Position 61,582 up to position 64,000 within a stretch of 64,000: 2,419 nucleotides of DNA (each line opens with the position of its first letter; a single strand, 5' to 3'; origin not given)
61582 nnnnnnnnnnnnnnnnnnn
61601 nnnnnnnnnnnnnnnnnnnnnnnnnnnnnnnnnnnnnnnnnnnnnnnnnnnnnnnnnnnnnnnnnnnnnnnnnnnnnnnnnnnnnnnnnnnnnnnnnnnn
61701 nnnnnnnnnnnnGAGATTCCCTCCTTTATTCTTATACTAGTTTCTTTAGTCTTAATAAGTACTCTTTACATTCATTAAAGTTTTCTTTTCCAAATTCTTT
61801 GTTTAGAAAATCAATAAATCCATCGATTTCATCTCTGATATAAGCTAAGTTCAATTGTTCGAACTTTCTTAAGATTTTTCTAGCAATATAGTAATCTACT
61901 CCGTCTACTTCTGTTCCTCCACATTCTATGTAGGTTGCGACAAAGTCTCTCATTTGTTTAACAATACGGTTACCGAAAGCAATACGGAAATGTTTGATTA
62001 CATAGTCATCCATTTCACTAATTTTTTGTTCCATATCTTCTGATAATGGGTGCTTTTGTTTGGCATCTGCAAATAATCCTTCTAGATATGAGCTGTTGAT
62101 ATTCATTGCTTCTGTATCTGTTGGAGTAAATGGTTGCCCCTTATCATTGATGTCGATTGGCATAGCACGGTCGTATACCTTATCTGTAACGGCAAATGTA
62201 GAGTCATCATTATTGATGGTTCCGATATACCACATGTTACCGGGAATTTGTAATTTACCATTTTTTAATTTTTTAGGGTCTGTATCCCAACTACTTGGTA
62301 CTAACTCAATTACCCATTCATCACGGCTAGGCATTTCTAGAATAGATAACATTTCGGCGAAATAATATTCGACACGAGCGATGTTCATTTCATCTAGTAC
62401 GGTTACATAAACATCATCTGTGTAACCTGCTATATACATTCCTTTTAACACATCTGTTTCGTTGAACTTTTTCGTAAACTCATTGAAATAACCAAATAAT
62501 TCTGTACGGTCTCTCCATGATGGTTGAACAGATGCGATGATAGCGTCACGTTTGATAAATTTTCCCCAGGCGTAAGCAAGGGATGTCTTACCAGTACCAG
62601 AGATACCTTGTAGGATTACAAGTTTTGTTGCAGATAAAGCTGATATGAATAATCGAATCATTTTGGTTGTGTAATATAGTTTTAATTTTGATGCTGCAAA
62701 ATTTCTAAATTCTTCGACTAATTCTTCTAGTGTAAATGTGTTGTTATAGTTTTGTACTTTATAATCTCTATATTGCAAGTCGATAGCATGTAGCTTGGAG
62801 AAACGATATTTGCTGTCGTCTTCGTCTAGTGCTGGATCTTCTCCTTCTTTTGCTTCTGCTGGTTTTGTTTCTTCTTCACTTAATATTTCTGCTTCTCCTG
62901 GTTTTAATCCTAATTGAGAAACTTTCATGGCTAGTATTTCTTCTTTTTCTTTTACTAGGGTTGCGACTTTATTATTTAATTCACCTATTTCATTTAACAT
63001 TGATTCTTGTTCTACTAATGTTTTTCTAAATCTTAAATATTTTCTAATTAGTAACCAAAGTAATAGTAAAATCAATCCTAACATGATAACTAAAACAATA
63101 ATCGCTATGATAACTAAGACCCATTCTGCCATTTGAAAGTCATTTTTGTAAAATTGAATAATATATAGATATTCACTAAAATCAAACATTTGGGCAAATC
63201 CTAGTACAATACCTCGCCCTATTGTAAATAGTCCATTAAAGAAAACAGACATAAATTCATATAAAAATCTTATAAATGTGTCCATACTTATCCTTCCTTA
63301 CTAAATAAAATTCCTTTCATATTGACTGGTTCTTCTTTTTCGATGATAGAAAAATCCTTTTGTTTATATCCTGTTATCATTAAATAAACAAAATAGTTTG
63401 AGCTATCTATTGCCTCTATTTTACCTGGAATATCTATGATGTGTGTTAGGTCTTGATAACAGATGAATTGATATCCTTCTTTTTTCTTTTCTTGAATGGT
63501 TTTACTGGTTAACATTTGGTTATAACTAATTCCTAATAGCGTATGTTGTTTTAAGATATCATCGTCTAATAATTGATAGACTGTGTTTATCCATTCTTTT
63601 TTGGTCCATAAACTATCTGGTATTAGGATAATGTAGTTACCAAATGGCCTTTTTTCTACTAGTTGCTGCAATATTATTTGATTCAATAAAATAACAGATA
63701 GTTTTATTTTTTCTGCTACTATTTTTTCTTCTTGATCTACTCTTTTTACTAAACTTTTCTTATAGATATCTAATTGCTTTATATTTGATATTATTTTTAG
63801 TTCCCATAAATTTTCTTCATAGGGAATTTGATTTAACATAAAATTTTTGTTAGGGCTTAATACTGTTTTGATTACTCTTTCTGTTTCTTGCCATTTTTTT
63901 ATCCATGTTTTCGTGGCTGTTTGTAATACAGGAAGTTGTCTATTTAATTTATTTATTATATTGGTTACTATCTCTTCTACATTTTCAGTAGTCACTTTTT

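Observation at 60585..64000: Membrane-anchored, coiled-coil McrB-like GTPase flanked by two unknown proteins: candidate undescribed McrBC-derived system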

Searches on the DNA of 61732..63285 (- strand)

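Call 82: search_rna_families(source=L001, threshold=gathering)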
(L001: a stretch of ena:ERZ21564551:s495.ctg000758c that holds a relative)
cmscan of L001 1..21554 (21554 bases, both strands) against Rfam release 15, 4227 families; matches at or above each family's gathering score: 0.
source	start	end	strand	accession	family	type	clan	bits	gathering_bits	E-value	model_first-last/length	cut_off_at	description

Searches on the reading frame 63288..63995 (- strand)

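Call 3: search_protein_families(library=pfam, proteins=[window:63288-63995:-], max_evalue=0.1)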
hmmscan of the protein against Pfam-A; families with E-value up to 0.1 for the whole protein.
window:63288-63995:- (235 aa): 2 families
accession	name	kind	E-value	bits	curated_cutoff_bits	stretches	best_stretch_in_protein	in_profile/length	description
PF10173.14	Mit_KHE1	-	0.054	14.1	22.5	1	23-115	39-101/188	Mitochondrial K+-H+ exchange-related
PF01044.25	Vinculin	-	0.059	12.1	38.1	1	4-80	181-246/852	Vinculin family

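Call 4: search_protein_families(library=padloc, proteins=[window:63288-63995:-], max_evalue=0.1)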
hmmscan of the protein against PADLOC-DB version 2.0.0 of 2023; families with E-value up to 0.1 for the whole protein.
window:63288-63995:- (235 aa): 0 families

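Call 5: search_protein_families(library=ncbifam, proteins=[window:63288-63995:-], max_evalue=0.1)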
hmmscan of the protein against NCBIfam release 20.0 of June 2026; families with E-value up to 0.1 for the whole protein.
window:63288-63995:- (235 aa): 1 family
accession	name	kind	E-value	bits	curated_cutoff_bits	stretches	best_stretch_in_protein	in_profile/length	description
NF045945.1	ProImpepLactob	equivalog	0.029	13.9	400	1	127-176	75-124/293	proline iminopeptidase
